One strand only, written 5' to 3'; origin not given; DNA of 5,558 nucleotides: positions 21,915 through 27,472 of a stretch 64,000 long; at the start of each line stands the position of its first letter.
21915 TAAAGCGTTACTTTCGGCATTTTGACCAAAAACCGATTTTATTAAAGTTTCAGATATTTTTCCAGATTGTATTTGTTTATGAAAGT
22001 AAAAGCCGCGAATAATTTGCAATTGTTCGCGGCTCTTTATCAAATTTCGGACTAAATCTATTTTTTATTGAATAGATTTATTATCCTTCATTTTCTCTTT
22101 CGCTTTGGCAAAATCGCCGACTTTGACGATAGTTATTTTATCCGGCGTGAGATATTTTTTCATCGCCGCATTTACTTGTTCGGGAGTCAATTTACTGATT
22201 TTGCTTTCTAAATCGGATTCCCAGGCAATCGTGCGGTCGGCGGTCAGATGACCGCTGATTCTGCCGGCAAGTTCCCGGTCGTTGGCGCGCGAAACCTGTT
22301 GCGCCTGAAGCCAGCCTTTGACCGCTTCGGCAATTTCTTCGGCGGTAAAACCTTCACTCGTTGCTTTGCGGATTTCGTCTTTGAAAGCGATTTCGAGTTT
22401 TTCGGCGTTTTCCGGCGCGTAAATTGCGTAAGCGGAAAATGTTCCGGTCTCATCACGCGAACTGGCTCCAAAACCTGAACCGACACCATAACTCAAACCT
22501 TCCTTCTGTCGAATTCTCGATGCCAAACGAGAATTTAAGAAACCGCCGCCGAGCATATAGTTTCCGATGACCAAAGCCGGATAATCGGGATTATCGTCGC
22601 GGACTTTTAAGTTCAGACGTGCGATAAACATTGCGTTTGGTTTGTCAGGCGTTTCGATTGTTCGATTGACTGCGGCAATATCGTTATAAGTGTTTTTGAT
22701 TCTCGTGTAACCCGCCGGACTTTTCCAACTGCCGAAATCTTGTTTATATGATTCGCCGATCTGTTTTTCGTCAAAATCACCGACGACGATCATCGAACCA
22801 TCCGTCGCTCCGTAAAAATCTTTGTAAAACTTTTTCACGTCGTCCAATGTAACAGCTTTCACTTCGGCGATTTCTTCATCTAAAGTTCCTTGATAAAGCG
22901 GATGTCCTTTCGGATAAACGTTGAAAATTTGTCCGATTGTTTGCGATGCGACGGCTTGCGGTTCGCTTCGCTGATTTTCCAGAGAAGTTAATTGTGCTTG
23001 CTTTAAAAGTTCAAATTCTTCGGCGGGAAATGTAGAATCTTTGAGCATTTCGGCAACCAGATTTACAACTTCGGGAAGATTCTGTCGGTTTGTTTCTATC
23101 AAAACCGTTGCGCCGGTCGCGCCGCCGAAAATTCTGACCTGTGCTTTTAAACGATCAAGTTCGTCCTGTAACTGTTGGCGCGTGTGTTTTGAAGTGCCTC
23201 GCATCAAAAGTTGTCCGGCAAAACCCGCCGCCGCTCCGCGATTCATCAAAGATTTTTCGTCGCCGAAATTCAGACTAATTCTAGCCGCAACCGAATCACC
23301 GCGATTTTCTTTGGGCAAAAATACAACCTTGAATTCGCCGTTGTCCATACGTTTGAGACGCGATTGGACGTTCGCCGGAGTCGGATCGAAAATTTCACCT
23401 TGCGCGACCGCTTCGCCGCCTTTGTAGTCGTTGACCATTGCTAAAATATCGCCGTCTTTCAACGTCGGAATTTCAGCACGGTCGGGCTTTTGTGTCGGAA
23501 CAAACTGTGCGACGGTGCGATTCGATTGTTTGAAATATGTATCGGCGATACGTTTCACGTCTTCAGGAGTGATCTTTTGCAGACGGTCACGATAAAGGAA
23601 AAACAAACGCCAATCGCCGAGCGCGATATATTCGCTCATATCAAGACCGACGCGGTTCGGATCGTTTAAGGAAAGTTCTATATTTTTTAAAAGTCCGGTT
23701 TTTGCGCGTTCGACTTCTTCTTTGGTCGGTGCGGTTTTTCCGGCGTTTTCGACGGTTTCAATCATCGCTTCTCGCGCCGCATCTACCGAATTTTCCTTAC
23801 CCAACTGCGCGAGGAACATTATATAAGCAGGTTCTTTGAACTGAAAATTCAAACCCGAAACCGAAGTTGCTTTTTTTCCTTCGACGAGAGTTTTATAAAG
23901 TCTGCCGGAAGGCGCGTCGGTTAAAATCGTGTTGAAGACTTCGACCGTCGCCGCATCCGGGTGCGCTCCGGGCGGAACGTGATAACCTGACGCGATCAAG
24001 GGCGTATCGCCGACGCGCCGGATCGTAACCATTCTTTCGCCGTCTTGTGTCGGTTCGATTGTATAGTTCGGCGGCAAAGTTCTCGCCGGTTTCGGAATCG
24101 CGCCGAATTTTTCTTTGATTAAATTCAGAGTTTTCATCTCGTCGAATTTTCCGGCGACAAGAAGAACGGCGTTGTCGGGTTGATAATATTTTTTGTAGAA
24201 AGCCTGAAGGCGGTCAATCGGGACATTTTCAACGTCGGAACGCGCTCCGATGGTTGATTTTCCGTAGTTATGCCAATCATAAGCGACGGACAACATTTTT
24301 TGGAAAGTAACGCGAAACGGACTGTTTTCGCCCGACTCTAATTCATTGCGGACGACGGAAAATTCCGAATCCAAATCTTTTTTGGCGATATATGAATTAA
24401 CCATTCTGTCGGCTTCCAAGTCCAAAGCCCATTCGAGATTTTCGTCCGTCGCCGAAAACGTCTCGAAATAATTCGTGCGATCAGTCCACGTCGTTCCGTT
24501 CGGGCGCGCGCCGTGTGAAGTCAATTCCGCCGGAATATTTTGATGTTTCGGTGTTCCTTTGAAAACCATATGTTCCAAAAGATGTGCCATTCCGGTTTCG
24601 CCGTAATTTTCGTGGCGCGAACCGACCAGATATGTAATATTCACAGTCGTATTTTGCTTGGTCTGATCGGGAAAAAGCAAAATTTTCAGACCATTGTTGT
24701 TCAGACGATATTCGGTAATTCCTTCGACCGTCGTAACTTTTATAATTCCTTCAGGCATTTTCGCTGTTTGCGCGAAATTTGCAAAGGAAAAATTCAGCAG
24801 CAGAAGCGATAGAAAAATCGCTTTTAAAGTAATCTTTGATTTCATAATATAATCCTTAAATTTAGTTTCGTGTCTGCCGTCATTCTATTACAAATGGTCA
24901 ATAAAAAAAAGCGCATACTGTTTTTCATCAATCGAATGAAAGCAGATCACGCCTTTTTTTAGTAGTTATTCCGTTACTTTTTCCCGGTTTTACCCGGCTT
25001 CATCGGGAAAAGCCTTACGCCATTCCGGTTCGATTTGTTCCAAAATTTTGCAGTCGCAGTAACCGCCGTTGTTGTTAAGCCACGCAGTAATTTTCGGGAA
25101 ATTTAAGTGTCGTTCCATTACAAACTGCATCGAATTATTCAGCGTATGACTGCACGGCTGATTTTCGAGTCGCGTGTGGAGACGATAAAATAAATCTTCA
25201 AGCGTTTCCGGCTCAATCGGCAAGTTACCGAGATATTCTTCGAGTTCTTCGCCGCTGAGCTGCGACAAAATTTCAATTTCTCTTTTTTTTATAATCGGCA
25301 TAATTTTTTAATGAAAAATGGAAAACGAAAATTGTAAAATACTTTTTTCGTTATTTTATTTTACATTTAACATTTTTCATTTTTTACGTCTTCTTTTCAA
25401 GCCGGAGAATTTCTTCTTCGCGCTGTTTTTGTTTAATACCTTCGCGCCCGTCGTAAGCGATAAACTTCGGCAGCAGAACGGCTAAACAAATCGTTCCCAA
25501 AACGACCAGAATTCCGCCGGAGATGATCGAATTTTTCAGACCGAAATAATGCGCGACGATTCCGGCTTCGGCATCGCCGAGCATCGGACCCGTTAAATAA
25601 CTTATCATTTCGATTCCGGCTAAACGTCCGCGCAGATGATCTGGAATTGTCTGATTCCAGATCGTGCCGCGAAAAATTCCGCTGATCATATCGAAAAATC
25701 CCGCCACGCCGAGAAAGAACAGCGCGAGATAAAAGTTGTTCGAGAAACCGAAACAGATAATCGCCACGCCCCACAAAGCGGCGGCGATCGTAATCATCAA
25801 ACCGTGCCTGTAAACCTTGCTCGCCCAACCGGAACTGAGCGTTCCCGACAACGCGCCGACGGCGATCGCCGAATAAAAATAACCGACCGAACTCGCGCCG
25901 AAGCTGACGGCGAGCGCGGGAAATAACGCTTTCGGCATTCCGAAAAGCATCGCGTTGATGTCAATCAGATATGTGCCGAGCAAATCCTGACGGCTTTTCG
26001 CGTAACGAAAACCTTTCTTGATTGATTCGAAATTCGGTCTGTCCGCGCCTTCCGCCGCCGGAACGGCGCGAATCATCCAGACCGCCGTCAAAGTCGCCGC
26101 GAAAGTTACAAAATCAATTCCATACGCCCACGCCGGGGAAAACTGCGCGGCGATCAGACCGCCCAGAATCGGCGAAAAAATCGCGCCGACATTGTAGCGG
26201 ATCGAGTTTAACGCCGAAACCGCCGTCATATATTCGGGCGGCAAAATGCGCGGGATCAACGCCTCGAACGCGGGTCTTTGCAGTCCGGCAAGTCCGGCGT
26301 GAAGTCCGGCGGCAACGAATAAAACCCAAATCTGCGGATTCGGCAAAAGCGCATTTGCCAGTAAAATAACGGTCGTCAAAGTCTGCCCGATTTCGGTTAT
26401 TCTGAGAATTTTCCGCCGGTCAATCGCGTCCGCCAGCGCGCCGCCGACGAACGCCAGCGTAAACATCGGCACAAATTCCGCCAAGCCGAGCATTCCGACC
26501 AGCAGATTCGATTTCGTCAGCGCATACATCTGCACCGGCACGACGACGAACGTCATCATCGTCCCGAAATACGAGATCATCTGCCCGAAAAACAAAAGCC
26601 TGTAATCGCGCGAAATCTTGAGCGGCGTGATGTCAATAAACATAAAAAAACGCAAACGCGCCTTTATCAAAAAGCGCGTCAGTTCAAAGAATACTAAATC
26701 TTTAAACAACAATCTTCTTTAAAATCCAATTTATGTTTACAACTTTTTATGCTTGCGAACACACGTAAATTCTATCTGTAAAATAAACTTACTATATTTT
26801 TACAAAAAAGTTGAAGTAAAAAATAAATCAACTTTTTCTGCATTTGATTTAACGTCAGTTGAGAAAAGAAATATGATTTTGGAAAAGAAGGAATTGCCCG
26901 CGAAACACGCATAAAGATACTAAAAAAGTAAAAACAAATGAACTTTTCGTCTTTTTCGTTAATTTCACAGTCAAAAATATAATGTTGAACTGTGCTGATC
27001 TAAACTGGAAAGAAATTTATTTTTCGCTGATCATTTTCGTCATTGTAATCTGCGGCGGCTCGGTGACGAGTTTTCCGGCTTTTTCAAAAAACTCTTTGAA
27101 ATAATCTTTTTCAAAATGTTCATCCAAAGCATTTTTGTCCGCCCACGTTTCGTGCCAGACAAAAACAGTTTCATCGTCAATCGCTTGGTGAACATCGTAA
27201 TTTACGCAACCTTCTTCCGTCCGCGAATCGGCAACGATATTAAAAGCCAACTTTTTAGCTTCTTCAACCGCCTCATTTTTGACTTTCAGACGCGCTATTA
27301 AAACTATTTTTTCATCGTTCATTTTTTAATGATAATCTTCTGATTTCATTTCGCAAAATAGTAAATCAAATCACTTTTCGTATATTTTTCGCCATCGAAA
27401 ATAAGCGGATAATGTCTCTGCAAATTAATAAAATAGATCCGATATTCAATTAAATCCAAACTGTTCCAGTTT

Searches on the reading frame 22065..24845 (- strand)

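Call 42: search_protein_families(library=pfam, proteins=[window:22065-24845:-])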
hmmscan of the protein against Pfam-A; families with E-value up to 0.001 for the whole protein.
window:22065-24845:- (926 aa): 2 families
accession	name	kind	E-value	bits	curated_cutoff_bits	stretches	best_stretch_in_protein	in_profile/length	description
PF05193.26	Peptidase_M16_C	-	5.5e-68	228.8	23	2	209-385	3-181/181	Peptidase M16 inactive domain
PF00675.25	Peptidase_M16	-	1.2e-27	97.1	22.3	2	59-200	6-147/149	Insulinase (Peptidase family M16)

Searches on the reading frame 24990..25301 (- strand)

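Call 42: search_protein_families(library=pfam, proteins=[window:24990-25301:-])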
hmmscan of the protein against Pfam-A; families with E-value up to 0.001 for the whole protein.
window:24990-25301:- (103 aa): 1 family
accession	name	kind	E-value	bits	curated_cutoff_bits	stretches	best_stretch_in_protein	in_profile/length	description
PF10905.13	DUF2695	-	2.4e-14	53.7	25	1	37-87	1-51/53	Protein of unknown function (DUF2695)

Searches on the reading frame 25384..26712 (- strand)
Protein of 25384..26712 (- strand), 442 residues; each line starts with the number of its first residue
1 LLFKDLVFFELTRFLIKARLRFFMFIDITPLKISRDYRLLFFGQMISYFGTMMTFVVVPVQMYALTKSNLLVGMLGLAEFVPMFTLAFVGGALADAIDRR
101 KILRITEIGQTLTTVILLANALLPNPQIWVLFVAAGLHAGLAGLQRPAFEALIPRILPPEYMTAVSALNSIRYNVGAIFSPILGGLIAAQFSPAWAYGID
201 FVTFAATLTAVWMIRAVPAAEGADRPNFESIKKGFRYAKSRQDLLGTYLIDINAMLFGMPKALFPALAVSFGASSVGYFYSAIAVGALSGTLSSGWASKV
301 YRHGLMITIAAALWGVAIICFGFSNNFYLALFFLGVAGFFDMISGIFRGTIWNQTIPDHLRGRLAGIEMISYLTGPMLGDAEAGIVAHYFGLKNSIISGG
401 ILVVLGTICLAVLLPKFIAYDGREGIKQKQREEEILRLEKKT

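Call 42: search_protein_families(library=pfam, proteins=[window:25384-26712:-])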
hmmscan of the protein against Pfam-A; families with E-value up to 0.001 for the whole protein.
window:25384-26712:- (442 aa): 2 families
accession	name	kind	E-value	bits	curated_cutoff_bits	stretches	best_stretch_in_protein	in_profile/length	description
PF05977.19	MFS_3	-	5.1e-35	121.3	27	1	30-419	6-400/524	Transmembrane secretion effector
PF07690.21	MFS_1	-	3.2e-31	109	33.4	2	40-299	1-263/347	Major Facilitator Superfamily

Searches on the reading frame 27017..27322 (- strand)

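Call 42: search_protein_families(library=pfam, proteins=[window:27017-27322:-])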
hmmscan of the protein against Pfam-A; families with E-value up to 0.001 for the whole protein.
window:27017-27322:- (101 aa): 1 family
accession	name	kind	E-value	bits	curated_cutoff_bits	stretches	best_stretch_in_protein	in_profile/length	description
PF03992.22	ABM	-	8.1e-18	64.8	23.1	1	6-80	2-77/78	Antibiotic biosynthesis monooxygenase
